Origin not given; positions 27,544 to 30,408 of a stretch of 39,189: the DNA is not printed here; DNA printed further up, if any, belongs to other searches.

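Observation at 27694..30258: Orphan membrane-anchored HerA-like ATPase with duplicated HAS-barrel-like segments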

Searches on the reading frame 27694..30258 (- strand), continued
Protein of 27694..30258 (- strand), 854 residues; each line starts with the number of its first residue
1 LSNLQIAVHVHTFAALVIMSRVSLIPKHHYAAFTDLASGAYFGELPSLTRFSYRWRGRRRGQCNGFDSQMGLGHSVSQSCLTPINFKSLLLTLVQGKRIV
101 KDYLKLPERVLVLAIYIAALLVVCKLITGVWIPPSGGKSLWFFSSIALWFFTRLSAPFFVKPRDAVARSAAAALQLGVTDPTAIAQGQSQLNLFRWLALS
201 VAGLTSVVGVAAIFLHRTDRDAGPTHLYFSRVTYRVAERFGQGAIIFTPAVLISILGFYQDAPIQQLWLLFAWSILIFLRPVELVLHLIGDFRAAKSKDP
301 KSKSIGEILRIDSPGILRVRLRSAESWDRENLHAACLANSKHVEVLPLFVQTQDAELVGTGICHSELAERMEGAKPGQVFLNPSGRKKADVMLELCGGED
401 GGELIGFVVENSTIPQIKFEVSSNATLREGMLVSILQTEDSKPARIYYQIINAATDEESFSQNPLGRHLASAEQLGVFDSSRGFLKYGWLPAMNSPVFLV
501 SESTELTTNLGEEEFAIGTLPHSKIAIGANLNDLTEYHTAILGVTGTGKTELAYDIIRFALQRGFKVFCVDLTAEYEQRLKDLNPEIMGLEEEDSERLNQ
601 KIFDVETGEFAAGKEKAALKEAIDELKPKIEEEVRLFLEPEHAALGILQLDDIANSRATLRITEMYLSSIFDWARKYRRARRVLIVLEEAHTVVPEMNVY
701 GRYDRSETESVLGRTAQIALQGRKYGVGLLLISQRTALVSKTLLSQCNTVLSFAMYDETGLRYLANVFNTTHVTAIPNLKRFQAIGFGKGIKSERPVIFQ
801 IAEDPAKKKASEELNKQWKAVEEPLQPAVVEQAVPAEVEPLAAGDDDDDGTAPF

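Call 34: fold_search(model_id=the predicted structure, library=pdb)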
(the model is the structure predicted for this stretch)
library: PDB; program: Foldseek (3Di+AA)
matches with E <= 10: 1606; with E <= 0.001: 354
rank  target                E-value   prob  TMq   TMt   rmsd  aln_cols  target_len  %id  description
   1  4d2i_A                3.1e-20  1.00  0.39  0.61   8.4       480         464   16  Crystal structure of the HerA hexameric DNA translocase from Sulfolobus solfataricus bound to AMP-PNP (released 2014-12-03)
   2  4d2i_B                5.5e-20  1.00  0.40  0.64   7.6       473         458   17  Crystal structure of the HerA hexameric DNA translocase from Sulfolobus solfataricus bound to AMP-PNP (released 2014-12-03)
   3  9x1m_A                1.4e-19  1.00  0.37  0.47   9.5       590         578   14  The cryo-EM structure of HerA-NurA complex with AMPPNP and dsDNA from Thermococcus kodakarensis (released 2026-02-04)
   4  8xau_E                3.0e-19  1.00  0.40  0.54   9.1       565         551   17  Cryo-EM structure of HerA (released 2024-06-05)
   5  8xaw_D                4.6e-19  1.00  0.39  0.51  10.3       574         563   19  Cryo-EM structure of an anti-phage defense complex bound to AMPPNP and DNA at state 1 (released 2024-06-05)
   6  8xav_A                7.1e-19  1.00  0.40  0.52  12.4       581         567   17  Cryo-EM structure of an anti-phage defense complex (released 2024-06-05)
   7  8zis_D                2.0e-18  1.00  0.40  0.53  10.3       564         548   16  HerA Hexamer (released 2025-03-12)
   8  8zit_Q                2.7e-18  1.00  0.37  0.46   9.9       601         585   16  DUF4297-HerA complex with DNA and ATPgamaS (released 2025-03-12)
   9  8wld_A                3.5e-18  1.00  0.40  0.60   8.5       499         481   18  Cryo-EM structure of SIR2/HerA antiphage complex (released 2024-09-11)
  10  8wod_D                6.6e-18  1.00  0.40  0.60   7.4       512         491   16  Cryo-EM structure of SIR2/HerA complex (released 2024-09-11)
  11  8zir_R                8.7e-18  1.00  0.39  0.53   8.5       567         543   16  DUF4297-HerA complex (released 2025-03-12)
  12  8zir_Q                1.1e-17  1.00  0.41  0.55   7.8       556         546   16  DUF4297-HerA complex (released 2025-03-12)
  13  8xav_E                1.2e-17  1.00  0.38  0.49   9.7       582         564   17  Cryo-EM structure of an anti-phage defense complex (released 2024-06-05)
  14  8zir_N                1.3e-17  1.00  0.39  0.54   9.0       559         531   16  DUF4297-HerA complex (released 2025-03-12)
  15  8ziq_O                1.5e-17  1.00  0.40  0.52   9.2       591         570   16  HerA-DUF4297 complex with DNA (released 2025-03-12)
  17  8zis_C                1.8e-17  1.00  0.38  0.50  10.0       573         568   16  HerA Hexamer (released 2025-03-12)
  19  8wiv_A                2.3e-17  1.00  0.39  0.67   7.4       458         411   18  Cryo-EM structure of a bacterial protein (released 2024-09-11)
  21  8xau_A                2.8e-17  1.00  0.40  0.52   9.0       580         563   18  Cryo-EM structure of HerA (released 2024-06-05)
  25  8zis_B                3.3e-17  1.00  0.41  0.52   9.7       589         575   16  HerA Hexamer (released 2025-03-12)
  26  8zis_A                4.0e-17  1.00  0.39  0.51   9.7       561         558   16  HerA Hexamer (released 2025-03-12)
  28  9c1m_M                8.5e-17  1.00  0.39  0.49   9.6       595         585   16  HerA-DUF assembly 1 (released 2025-06-04)
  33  8zis_F                1.2e-16  1.00  0.41  0.53   7.5       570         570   16  HerA Hexamer (released 2025-03-12)
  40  8wiv_D                2.6e-16  1.00  0.40  0.49   8.3       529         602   16  Cryo-EM structure of a bacterial protein (released 2024-09-11)
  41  8wld_L                2.7e-16  1.00  0.41  0.45   8.7       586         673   15  Cryo-EM structure of SIR2/HerA antiphage complex (released 2024-09-11)
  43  8xau_F                3.2e-16  1.00  0.38  0.52   9.6       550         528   18  Cryo-EM structure of HerA (released 2024-06-05)
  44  8wiv_O                4.2e-16  1.00  0.40  0.45   8.2       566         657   16  Cryo-EM structure of a bacterial protein (released 2024-09-11)
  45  8wld_M                4.4e-16  1.00  0.40  0.45   8.7       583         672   16  Cryo-EM structure of SIR2/HerA antiphage complex (released 2024-09-11)
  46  9c1m_Q                5.8e-16  1.00  0.37  0.46  10.2       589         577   17  HerA-DUF assembly 1 (released 2025-06-04)
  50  8wld_D                1.1e-15  1.00  0.41  0.46   8.8       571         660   15  Cryo-EM structure of SIR2/HerA antiphage complex (released 2024-09-11)
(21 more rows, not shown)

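Call 35: search_protein_families(library=padloc, alignment_id=A3, max_evalue=1e-10)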
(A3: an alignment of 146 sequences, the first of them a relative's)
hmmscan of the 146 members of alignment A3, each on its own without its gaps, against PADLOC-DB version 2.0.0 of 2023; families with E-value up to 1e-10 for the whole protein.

A. member 1, L009:12078-13058:+ (327 aa): 0 families

B. families by the number of members that match (of 146 scanned): 263 families (the first 25 are shown)
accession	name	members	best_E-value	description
PDLC04134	mad2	5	2.2e-52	mads_2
PDLC03038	MTase_I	3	2.5e-61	Type I methyltransferase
PDLC03279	MTase_II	3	7.6e-34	Type II methyltransferase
PDLC04141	capP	3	5.3e-32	capP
PDLC03947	RmrA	3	1.9e-20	-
PDLC03945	RmrA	3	2.7e-19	-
PDLC03948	RmrA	3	9.7e-19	-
PDLC03027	MTase_I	2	0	Type I methyltransferase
PDLC03032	MTase_I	2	1.1e-290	Type I methyltransferase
PDLC05061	PDC-S65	2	8.1e-206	-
PDLC05060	PDC-S65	2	8.5e-194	-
PDLC03738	oMTase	2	9.2e-184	orphan methyltransferase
PDLC03216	MTase_II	2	1e-177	Type II methyltransferase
PDLC03022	MTase_I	2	1.1e-175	Type I methyltransferase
PDLC03021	MTase_I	2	2.8e-122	Type I methyltransferase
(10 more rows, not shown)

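Call 36: find_encoding_contigs(protein=P0086, flank=10000, max_places=2)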
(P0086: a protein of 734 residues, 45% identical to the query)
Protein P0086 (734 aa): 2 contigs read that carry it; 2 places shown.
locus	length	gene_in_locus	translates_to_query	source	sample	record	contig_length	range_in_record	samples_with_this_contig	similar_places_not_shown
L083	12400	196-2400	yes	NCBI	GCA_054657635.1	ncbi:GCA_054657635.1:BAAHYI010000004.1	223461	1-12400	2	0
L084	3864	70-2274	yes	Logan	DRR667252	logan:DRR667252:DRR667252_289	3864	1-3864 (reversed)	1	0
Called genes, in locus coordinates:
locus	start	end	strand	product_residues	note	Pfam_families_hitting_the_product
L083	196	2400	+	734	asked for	PF01935:DUF87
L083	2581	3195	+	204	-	-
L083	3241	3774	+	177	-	-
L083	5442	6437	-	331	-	PF11553:DUF3231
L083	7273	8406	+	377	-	PF02607:B12-binding_2, PF02310:B12-binding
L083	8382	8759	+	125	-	PF00903:Glyoxalase, PF13669:Glyoxalase_4 (weak)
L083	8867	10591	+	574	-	PF03063:Prismane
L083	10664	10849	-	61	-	PF07883:Cupin_2 (weak)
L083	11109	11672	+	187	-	PF00440:TetR_N, PF08359:TetR_C_4, PF17932:TetR_C_24 (weak)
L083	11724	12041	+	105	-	PF07883:Cupin_2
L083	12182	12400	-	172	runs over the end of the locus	PF04961:FTCD_C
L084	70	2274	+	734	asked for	PF01935:DUF87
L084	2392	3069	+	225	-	-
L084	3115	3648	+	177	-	-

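Call 37: find_encoding_contigs(protein=P0098, flank=10000, max_places=2)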
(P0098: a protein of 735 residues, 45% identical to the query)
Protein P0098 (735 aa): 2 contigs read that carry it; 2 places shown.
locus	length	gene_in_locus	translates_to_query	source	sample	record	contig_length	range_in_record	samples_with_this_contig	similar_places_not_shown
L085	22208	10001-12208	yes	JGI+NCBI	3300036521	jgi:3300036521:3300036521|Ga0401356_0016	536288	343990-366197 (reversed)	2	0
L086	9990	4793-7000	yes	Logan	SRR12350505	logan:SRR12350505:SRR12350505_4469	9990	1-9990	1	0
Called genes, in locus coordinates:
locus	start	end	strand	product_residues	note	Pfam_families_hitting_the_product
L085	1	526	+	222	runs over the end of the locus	PF01170:UPF0020 (faint), PF01555:N6_N4_Mtase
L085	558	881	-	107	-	-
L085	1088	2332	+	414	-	PF03389:MobA_MobL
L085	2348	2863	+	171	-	-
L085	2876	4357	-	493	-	PF02534:T4SS-DNA_transf, PF10412:TrwB_AAD_bind, PF12696:TraG-D_C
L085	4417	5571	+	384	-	-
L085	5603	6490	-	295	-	-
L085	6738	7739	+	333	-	PF14175:YaaC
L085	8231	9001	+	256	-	PF14355:Abi_C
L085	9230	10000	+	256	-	PF08980:DUF1883, PF01582:TIR, PF13676:TIR_2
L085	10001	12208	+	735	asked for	PF01935:DUF87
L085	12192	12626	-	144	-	-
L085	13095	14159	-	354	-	PF16261:DUF4915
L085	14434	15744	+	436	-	PF01839:FG-GAP (faint), PF13517:FG-GAP_3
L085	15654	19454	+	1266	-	PF01839:FG-GAP (faint), PF13517:FG-GAP_3, PF14783:BBS2_Mid (faint), PF13517:FG-GAP_3, PF00353:HemolysinCabind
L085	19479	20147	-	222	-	PF00891:Methyltransf_2 (weak), PF02353:CMAS, PF01209:Ubie_methyltran, PF13489:Methyltransf_23, PF13847:Methyltransf_31, PF08241:Methyltransf_11, PF08242:Methyltransf_12, PF13649:Methyltransf_25, +1 more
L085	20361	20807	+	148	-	PF07366:SnoaL, PF12680:SnoaL_2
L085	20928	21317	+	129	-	-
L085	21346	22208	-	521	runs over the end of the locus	PF00512:HisKA (faint), PF00072:Response_reg, PF00211:Guanylate_cyc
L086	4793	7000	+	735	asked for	PF01935:DUF87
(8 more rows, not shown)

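Call 38: find_encoding_contigs(protein=P0079, flank=10000, max_places=2)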
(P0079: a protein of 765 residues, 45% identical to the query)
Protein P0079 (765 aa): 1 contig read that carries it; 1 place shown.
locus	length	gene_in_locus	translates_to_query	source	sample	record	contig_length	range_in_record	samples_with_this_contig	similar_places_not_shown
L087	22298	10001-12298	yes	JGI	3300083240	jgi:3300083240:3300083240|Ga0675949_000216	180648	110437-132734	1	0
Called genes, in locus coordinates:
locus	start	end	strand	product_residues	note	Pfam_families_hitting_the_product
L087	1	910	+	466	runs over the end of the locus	PF12698:ABC2_membrane_3, PF01061:ABC2_membrane (weak)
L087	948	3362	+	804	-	PF00144:Beta-lactamase, PF11954:DUF3471 (weak)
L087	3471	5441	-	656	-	PF00355:Rieske, PF02776:TPP_enzyme_N, PF00205:TPP_enzyme_M, PF02775:TPP_enzyme_C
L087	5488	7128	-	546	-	PF00355:Rieske, PF01645:Glu_synthase, PF01070:FMN_dh (weak)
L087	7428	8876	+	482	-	PF00561:Abhydrolase_1, PF08386:Abhydrolase_4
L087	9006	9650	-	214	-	-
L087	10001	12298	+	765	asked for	PF01935:DUF87, PF10412:TrwB_AAD_bind (faint)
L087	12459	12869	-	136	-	-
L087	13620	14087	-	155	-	-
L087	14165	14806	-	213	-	PF13578:Methyltransf_24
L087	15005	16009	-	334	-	PF00753:Lactamase_B, PF23023:Anti-Pycsar_Apyc1 (weak)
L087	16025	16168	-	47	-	-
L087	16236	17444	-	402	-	PF00162:PGK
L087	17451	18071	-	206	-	PF00213:OSCP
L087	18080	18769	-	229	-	PF28006:HpsJ (weak), PF00430:ATP-synt_B, PF05405:Mt_ATP-synt_B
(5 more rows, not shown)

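Call 49: find_encoding_contigs(protein=P0002, flank=8000, max_places=2)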
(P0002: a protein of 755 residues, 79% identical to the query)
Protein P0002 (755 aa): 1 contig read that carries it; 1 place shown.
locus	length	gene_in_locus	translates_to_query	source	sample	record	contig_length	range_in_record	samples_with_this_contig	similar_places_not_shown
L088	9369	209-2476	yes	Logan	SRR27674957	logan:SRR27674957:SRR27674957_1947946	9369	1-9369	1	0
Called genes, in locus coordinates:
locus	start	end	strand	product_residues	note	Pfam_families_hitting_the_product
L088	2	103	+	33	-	?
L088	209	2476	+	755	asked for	PF01935:DUF87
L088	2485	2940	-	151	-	PF03793:PASTA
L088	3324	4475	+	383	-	PF22560:GMT-wHTH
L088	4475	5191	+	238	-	PF07505:DUF5131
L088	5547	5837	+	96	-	-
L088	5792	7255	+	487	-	PF02810:SEC-C (weak)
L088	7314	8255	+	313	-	PF10137:CAP12-PCTIR_TIR, PF01582:TIR, PF13676:TIR_2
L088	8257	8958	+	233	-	-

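Call 50: find_encoding_contigs(protein=P0007, flank=8000, max_places=2)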
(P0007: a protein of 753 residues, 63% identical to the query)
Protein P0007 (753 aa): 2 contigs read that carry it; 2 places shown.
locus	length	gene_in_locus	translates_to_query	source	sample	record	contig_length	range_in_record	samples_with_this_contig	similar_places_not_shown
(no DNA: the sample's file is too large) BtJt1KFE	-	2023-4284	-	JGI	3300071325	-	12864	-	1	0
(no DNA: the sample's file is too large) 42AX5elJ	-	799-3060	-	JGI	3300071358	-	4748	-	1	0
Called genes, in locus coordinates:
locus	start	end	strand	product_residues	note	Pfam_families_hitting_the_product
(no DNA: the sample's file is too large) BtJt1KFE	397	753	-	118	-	-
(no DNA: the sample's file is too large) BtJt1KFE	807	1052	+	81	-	PF09720:Unstab_antitox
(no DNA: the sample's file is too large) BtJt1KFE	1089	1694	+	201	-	-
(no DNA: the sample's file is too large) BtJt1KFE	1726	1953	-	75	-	-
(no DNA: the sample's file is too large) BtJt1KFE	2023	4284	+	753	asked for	PF01935:DUF87, PF10412:TrwB_AAD_bind (faint)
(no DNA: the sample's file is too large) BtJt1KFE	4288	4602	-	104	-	-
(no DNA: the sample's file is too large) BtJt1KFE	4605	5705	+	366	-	-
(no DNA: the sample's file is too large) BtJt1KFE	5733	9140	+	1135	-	PF12705:PDDEXK_1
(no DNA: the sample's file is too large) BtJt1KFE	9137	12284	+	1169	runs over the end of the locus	PF00580:UvrD-helicase, PF13245:AAA_19, PF13361:UvrD_C, PF13538:UvrD_C_2 (weak), PF12705:PDDEXK_1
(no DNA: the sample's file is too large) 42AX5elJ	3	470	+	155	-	?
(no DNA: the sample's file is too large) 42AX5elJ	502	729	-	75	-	-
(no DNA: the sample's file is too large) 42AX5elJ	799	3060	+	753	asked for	PF01935:DUF87, PF10412:TrwB_AAD_bind (faint)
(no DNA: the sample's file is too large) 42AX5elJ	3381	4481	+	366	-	-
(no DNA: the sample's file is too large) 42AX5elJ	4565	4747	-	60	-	?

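Call 51: find_encoding_contigs(protein=P0001, flank=3000, max_places=2)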
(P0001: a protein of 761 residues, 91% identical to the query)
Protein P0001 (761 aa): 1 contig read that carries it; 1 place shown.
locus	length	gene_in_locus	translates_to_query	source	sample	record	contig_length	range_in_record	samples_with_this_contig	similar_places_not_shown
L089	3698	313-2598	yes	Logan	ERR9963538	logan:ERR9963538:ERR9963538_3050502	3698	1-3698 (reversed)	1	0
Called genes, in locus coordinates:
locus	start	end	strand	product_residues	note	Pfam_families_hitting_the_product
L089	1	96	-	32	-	?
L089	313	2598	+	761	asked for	PF01935:DUF87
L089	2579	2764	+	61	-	-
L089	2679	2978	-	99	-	PF13744:HTH_37, PF13560:HTH_31 (weak)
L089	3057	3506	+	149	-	PF04255:DUF433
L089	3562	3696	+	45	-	?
